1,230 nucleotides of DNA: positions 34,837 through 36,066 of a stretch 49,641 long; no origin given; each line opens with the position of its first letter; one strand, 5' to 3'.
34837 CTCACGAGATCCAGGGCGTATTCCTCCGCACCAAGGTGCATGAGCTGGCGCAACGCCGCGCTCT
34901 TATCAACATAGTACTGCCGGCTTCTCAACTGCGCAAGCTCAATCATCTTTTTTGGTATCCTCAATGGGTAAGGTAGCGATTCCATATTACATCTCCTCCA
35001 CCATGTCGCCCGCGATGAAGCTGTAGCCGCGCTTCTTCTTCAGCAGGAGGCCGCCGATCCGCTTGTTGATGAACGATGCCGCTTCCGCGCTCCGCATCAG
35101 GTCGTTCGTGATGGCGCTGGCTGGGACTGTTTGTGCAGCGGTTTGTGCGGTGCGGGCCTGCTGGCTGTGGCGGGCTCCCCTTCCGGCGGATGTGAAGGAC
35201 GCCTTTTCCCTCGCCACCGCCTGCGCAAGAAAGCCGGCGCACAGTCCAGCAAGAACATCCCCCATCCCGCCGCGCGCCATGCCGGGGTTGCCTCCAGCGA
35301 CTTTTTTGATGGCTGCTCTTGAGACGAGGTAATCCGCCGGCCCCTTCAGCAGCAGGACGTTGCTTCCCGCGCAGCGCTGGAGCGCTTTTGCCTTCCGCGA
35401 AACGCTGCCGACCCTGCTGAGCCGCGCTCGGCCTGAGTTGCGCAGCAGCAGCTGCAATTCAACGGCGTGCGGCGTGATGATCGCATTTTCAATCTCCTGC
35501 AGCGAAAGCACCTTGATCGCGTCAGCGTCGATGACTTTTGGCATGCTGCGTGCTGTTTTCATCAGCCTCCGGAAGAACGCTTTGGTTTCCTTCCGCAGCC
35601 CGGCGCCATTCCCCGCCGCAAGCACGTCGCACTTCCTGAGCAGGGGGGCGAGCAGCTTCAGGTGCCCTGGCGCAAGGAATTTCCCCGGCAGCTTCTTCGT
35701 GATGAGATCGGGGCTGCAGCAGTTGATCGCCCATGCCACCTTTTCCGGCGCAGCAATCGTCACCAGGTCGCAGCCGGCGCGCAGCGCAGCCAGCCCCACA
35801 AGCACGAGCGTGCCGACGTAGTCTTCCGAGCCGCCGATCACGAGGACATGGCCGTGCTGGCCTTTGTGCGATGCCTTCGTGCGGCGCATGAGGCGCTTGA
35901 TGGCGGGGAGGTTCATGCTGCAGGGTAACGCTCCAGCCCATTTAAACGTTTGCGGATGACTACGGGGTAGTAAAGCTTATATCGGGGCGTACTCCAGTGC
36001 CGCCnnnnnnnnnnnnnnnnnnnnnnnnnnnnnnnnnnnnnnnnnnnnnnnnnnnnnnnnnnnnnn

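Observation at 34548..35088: UPF0175 antitoxin-like gene bracketed by a 98-bp diverged duplication of the nnrD 3' end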

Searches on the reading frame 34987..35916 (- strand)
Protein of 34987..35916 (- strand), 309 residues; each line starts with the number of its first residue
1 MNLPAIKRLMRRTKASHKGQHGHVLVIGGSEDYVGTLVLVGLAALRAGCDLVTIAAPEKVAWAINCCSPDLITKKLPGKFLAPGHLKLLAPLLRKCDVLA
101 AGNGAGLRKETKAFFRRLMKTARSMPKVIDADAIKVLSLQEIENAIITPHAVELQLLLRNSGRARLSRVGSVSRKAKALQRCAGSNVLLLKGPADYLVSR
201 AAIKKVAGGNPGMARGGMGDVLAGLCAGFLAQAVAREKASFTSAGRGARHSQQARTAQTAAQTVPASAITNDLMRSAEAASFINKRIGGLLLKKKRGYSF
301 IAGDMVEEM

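Call 8: search_protein_families(library=pfam, proteins=[window:34987-35916:-], max_evalue=0.01)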
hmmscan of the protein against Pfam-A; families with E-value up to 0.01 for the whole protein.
window:34987-35916:- (309 aa): 1 family
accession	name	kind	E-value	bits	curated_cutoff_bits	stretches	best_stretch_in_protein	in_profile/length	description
PF01256.23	Carb_kinase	-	1.9e-38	132.7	27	1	24-266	1-233/242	NAD(P)H-hydrate dehydratase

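Call 9: find_homologous_proteins(query=window:34987-35916:-)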
Query window:34987-35916:- (309 aa): 3126 proteins with E <= 0.001 among 8000 candidates; the best 120 are listed.
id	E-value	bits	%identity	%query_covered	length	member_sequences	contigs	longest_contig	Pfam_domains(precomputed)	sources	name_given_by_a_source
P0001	3.3e-193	658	100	100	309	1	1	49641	PF01256.23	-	-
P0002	9.9e-171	585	88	100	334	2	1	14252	PF01256.23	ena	-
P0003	5.5e-107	376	59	100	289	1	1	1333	PF01256.23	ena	-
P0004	1.4e-104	368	58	100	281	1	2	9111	PF08543.18,PF01256.23,PF02110.21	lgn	-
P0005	1.9e-101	357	57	97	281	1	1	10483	PF01256.23,PF02110.21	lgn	-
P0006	3.0e-100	353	56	100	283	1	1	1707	PF08543.18,PF01256.23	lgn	-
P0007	1.7e-96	341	54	100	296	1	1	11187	PF01256.23,PF02110.21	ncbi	-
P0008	4.3e-96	340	55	100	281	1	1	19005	PF08543.18,PF01256.23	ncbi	-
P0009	2.3e-95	337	55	98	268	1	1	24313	PF01256.23,PF02110.21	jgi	-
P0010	3.4e-95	337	54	100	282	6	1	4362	PF01256.23,PF02110.21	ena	-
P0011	5.2e-94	333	54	98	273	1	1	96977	PF08543.18,PF01256.23,PF02110.21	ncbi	ncbi:NAD(P)H-hydrate dehydratase [Nanoarchaeota archaeon]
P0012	6.1e-94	333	53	100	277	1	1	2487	PF01256.23,PF02110.21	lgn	-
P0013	1.4e-93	332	54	100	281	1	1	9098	PF01256.23,PF02110.21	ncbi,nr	ncbi:NAD(P)H-hydrate dehydratase [Candidatus Woesearchaeota archaeon]|nr:MAG: NAD(P)H-hydrate dehydr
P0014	5.1e-93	330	56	98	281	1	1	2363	PF01256.23,PF02110.21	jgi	-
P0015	6.5e-92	326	55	98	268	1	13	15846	PF08543.18,PF01256.23,PF02110.21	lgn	-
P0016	4.8e-90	320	50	100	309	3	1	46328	PF08543.18,PF01256.23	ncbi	-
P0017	7.6e-90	319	54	98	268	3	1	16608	PF01256.23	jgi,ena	-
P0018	1.5e-89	318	53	98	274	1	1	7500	PF08543.18,PF01256.23,PF02110.21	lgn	-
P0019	1.6e-88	315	53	98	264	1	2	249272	PF08543.18,PF01256.23,PF02110.21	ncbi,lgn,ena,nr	ncbi:MAG: NAD(P)H-hydrate dehydratase [Nanoarchaeota archaeon]|nr:NAD(P)H-hydrate dehydratase [Nanoa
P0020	2.3e-87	311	54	98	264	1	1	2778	PF08543.18,PF01256.23,PF02110.21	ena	-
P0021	1.8e-83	298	52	98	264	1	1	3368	PF08543.18,PF01256.23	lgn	-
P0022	5.0e-80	287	51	99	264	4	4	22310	PF01256.23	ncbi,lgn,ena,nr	ncbi:MAG TPA: NAD(P)H-hydrate dehydratase [Candidatus Nanoarchaeia archaeon]|nr:NAD(P)H-hydrate dehy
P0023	1.3e-79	286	52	94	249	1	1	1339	PF01256.23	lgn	-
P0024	1.6e-79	285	50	98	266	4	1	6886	PF01256.23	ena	-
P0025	1.7e-79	285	51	98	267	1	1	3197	PF01256.23,PF02110.21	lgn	-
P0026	8.4e-79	283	50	98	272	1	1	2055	PF01256.23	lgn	-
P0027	4.3e-78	281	49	97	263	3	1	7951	PF01256.23,PF02110.21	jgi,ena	-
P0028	2.4e-77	278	50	98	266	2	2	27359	PF01256.23,PF02110.21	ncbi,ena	-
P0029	3.2e-77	278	51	97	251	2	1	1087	PF01256.23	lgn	-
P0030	6.5e-75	270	45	100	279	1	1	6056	PF08543.18,PF01256.23,PF02110.21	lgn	-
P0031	8.3e-75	270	47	98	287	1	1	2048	PF08543.18,PF01256.23,PF02110.21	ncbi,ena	-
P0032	1.1e-74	270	47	98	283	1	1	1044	PF08543.18,PF01256.23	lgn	-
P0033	1.4e-73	266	45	100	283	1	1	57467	PF08543.18,PF01256.23,PF02110.21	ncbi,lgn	-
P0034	1.8e-73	266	47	98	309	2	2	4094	PF01256.23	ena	-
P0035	2.0e-73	265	45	97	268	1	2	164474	PF08543.18,PF01256.23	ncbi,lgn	-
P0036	2.1e-73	265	44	100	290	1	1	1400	PF01256.23,PF02110.21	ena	-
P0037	3.7e-73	265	45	98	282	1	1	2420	PF01256.23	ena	-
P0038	1.4e-72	263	46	97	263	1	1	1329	PF01256.23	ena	-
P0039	1.5e-72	263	46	98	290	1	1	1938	PF01256.23,PF02110.21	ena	-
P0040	1.6e-72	262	43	100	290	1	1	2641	PF01256.23,PF02110.21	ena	-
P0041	5.1e-72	261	47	98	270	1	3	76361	PF01256.23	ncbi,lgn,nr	ncbi:NAD(P)H-hydrate dehydratase [Candidatus Woesearchaeota archaeon]|nr:NAD(P)H-hydrate dehydratase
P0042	6.0e-72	261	43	98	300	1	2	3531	PF01256.23,PF02110.21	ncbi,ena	-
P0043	8.9e-72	260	44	100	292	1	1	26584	PF01256.23,PF02110.21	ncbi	-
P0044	1.3e-71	259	44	100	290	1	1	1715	PF01256.23,PF02110.21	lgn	-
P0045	2.0e-71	259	45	98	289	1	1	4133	PF01256.23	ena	-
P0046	2.2e-71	259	45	98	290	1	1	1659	PF01256.23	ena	-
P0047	4.8e-71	258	46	98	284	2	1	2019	PF01256.23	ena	-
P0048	7.4e-71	257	44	98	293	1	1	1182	PF01256.23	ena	-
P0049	8.0e-71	257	42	98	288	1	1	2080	PF01256.23,PF02110.21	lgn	-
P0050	9.5e-71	257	46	98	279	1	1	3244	PF01256.23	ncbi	-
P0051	1.0e-70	257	45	99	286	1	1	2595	PF01256.23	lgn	-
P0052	1.3e-70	256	47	98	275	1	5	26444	PF01256.23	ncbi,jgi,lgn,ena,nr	ncbi:MAG TPA: NAD(P)H-hydrate dehydratase [Candidatus Nanoarchaeia archaeon]|nr:NAD(P)H-hydrate dehy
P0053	1.5e-70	256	45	98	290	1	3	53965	PF01256.23,PF02110.21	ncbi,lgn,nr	ncbi:NAD(P)H-hydrate dehydratase [Candidatus Woesearchaeota archaeon]|nr:NAD(P)H-hydrate dehydratase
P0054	2.0e-70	256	45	98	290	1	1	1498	PF01256.23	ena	-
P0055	2.2e-70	255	44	98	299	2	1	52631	PF01256.23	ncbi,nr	ncbi:NAD(P)H-hydrate dehydratase [Candidatus Woesearchaeota archaeon]|nr:NAD(P)H-hydrate dehydratase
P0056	2.3e-70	255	42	98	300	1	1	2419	PF01256.23,PF02110.21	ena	-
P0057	2.4e-70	255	44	98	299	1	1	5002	PF01256.23,PF02110.21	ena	-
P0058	3.4e-70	255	46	98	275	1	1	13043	PF01256.23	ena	-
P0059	3.6e-70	255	44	100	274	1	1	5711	PF08543.18,PF01256.23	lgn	-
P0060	3.8e-70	255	46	98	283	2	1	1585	PF01256.23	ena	-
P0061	4.7e-70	254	44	98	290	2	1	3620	PF01256.23,PF02110.21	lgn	-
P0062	6.1e-70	254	44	100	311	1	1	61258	PF01256.23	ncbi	ncbi:MAG: NAD(P)H-hydrate dehydratase [Nanoarchaeota archaeon]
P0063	8.5e-70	253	44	100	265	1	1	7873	PF01256.23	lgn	-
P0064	9.3e-70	253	45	98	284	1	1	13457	PF01256.23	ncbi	-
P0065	1.1e-69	253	45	100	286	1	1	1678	PF01256.23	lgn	-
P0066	1.2e-69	253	44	98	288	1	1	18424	PF01256.23,PF02110.21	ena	-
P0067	1.4e-69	253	44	98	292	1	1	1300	PF01256.23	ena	-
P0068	1.4e-69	253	43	100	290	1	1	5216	PF01256.23,PF02110.21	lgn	-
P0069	1.4e-69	253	41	98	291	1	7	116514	PF01256.23,PF02110.21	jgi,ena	-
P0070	1.6e-69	253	44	100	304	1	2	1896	PF01256.23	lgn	-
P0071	1.9e-69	252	44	98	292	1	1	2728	PF01256.23,PF02110.21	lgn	-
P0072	2.0e-69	252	42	100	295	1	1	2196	PF01256.23,PF02110.21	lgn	-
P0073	2.0e-69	252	45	98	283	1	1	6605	PF01256.23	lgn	-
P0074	2.1e-69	252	42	98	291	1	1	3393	PF01256.23,PF02110.21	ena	-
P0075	2.2e-69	252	44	98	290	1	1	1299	PF01256.23,PF02110.21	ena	-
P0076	2.4e-69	252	42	98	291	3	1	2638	PF01256.23,PF02110.21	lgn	-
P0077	2.4e-69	252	43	98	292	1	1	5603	PF01256.23,PF02110.21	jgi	-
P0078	2.4e-69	252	45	100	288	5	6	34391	PF01256.23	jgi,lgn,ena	-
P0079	2.6e-69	252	45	100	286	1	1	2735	PF01256.23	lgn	-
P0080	2.6e-69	252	44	100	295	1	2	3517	PF01256.23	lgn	-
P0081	2.8e-69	252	41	97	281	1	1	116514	PF01256.23,PF02110.21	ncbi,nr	ncbi:MAG TPA: NAD(P)H-hydrate dehydratase [Candidatus Nanoarchaeia archaeon]|nr:NAD(P)H-hydrate dehy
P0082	2.9e-69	252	45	99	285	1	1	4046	PF08543.18,PF01256.23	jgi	jgi:NAD(P)H-hydrate epimerase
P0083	2.9e-69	252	44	98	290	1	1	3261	PF01256.23,PF02110.21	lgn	-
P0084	3.1e-69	252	44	98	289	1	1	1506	PF01256.23,PF02110.21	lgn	-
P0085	3.3e-69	252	47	97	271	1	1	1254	PF01256.23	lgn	-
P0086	3.4e-69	252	46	97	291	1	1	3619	PF01256.23,PF02110.21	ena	-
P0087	4.1e-69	251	43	98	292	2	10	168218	PF01256.23,PF02110.21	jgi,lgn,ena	jgi:NAD(P)H-hydrate epimerase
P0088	4.4e-69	251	43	98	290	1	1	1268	PF01256.23,PF02110.21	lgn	-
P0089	4.8e-69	251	45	99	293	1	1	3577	PF01256.23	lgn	-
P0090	5.0e-69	251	45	98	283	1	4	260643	PF01256.23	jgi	-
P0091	6.0e-69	251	45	100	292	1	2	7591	PF01256.23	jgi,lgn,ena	-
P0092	6.2e-69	251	43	98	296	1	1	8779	PF01256.23,PF02110.21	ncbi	-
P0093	6.7e-69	251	43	98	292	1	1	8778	PF01256.23,PF02110.21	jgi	-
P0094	8.6e-69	250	44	98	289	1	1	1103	PF01256.23,PF02110.21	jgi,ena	-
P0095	9.0e-69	250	45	100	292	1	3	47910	PF01256.23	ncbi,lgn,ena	ncbi:MAG: NAD(P)H-hydrate dehydratase [Nanoarchaeota archaeon]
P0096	9.8e-69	250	43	98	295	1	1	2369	PF01256.23,PF02110.21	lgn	-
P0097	1.0e-68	250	43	100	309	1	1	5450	PF01256.23,PF02110.21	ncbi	ncbi:MAG: NAD(P)H-hydrate dehydratase, partial [Nanoarchaeota archaeon]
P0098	1.1e-68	250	44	97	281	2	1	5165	PF01256.23,PF02110.21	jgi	-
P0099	1.2e-68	250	45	98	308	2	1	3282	PF01256.23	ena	-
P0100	1.7e-68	249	43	98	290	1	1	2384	PF01256.23,PF02110.21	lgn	-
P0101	2.2e-68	249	43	98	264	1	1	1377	PF01256.23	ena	-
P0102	2.3e-68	249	44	98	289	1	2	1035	PF01256.23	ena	-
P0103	2.4e-68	249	44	98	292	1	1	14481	PF01256.23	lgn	-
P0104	2.5e-68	249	44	99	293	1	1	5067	PF01256.23,PF02110.21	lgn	-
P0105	2.5e-68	249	44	98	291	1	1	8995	PF01256.23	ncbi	-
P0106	2.7e-68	249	44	98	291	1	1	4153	PF01256.23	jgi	-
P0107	2.7e-68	249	42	100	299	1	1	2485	PF01256.23,PF02110.21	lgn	-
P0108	2.8e-68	249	48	96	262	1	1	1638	PF01256.23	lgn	-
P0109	3.4e-68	248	45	97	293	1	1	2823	PF01256.23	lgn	-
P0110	3.5e-68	248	45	98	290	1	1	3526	PF01256.23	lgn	-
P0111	3.8e-68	248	43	98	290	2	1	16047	PF01256.23,PF02110.21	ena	-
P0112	3.9e-68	248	44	98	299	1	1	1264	PF01256.23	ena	-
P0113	4.4e-68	248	45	100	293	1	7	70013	PF01256.23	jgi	-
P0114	4.5e-68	248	44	98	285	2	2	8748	PF01256.23,PF02110.21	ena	-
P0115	5.1e-68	248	45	98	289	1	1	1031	PF08543.18,PF01256.23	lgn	-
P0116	5.3e-68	248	43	98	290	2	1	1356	PF01256.23,PF02110.21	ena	-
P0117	5.4e-68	248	42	98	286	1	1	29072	PF01256.23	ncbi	-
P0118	5.9e-68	247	43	98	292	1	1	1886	PF01256.23,PF02110.21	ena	-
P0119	6.1e-68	247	43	100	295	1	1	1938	PF01256.23,PF02110.21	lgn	-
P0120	6.4e-68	247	45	98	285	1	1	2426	PF08543.18,PF01256.23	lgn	-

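Call 10: find_related_loci(query=window:34987-35916:-, collection=genome_contigs, flank=6000)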
Query window:34987-35916:- (309 aa) in genome_contigs; peptide patterns used: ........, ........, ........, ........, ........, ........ (x = any residue, [..] = any of these).
288 stretches matched a pattern; 186 encode a relative of the query (tblastn E <= 1e-3); the best 80 are kept; 80 distinct loci.
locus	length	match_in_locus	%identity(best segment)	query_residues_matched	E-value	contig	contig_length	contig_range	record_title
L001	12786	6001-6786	53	2-309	6e-92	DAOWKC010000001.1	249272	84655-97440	MAG TPA_asm: Candidatus Woesearchaeota archaeon isolate CSMAG_2085 CSMAG_2085_k141_2199792_length_249272_cov_24.0233, wh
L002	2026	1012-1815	47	8-309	2e-85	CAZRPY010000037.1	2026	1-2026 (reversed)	MAG TPA_asm: uncultured Methanosarcinales archaeon isolate SRP178908_co1_144 genome assembly, contig: NODE_66576_length_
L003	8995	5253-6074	44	8-309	4e-76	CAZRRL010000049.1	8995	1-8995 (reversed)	MAG TPA_asm: uncultured Methanosarcinales archaeon isolate binchicken_co251_826 genome assembly, contig: NODE_11035_leng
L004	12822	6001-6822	44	8-309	3e-75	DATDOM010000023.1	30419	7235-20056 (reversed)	MAG TPA_asm: Candidatus Nanoarchaeia archaeon isolate SMAG_U7894 k141_828856, whole genome shotgun sequence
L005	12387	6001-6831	44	1-309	3e-73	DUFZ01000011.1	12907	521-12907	MAG TPA_asm: Candidatus Woesearchaeota archaeon isolate UBA10194 contig_34109, whole genome shotgun sequence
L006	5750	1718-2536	45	12-309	5e-73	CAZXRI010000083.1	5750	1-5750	MAG TPA_asm: uncultured Methanosarcinales archaeon isolate SRP062349_co5_102 genome assembly, contig: NODE_9487_length_5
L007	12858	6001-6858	40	8-309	6e-73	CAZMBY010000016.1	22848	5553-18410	MAG TPA_asm: uncultured Methanosarcinales archaeon isolate binchicken_co125_1124 genome assembly, contig: NODE_4512_leng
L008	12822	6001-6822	42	8-309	1e-72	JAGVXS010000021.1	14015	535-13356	Candidatus Woesearchaeota archaeon isolate RIFCSPHIGHO2_02_FULL_40_54 rifcsphigho2_02_scaffold_8288, whole genome shotgu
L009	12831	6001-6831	43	1-309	4e-72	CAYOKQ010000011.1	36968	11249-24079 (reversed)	MAG TPA_asm: uncultured Methanosarcinales archaeon isolate binchicken_co125_1105 genome assembly, contig: NODE_2190_leng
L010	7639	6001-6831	42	1-309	4e-72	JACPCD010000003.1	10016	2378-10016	MAG: Candidatus Woesearchaeota archaeon isolate NC_groundwater_274_Ag_S-0.2um_44_14 S5_GD2017_2_S2_scaffold_5457, whole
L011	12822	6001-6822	44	8-309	1e-70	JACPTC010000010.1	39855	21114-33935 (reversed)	MAG: Candidatus Woesearchaeota archaeon isolate NC_groundwater_722_Ag_S-0.2um_37_15 S36_SO-2_scaffold_116912, whole geno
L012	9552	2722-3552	43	1-309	2e-70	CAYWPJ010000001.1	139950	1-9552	MAG TPA_asm: uncultured Methanosarcinales archaeon isolate binchicken_co266_71 genome assembly, contig: NODE_283_length_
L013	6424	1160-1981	43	8-309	3e-70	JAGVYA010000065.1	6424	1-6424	Candidatus Woesearchaeota archaeon isolate RIFCSPLOWO2_01_FULL_35_20 rifcsplowo2_01_scaffold_45080, whole genome shotgun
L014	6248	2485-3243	45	11-307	3e-69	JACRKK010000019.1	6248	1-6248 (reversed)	MAG: Candidatus Woesearchaeota archaeon isolate NC_groundwater_1853_Pr3_B-0.1um_45_12 SR-2_scaffold_141_447607, whole ge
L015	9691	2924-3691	42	8-309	8e-69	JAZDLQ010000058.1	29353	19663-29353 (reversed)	MAG: archaeon isolate MEGAHIT-group-0.609 k141_2628890, whole genome shotgun sequence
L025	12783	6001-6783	43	6-309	4e-67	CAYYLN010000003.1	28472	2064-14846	MAG TPA_asm: uncultured Methanosarcinales archaeon isolate binchicken_co38_1403 genome assembly, contig: NODE_3397_lengt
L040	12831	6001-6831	43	1-309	2e-62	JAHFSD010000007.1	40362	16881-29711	MAG: archaeon isolate nzgw59 NODE_630_length_40363_cov_3.423215, whole genome shotgun sequence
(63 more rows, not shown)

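Call 11: find_encoding_contigs(protein=P0002, flank=10000)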
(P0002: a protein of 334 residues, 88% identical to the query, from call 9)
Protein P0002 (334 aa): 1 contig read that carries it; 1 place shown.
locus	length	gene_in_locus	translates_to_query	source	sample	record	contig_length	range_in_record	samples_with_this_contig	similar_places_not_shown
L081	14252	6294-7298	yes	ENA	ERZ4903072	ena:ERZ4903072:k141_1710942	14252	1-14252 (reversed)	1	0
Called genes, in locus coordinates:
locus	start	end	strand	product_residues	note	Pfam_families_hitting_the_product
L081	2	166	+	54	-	?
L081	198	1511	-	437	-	PF00391:PEP-utilizers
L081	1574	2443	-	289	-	-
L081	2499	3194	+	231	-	PF01978:TrmB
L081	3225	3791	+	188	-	PF01725:Ham1p_like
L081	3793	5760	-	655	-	-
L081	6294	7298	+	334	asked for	PF01256:Carb_kinase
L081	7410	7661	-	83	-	-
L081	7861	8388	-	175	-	-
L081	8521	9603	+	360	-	PF13404:HTH_AsnC-type, PF13412:HTH_24 (weak)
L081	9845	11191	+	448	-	PF07693:KAP_NTPase (faint)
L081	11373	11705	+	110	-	-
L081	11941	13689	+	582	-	PF00999:Na_H_Exchanger, PF02254:TrkA_N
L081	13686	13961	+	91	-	PF13656:RNA_pol_L_2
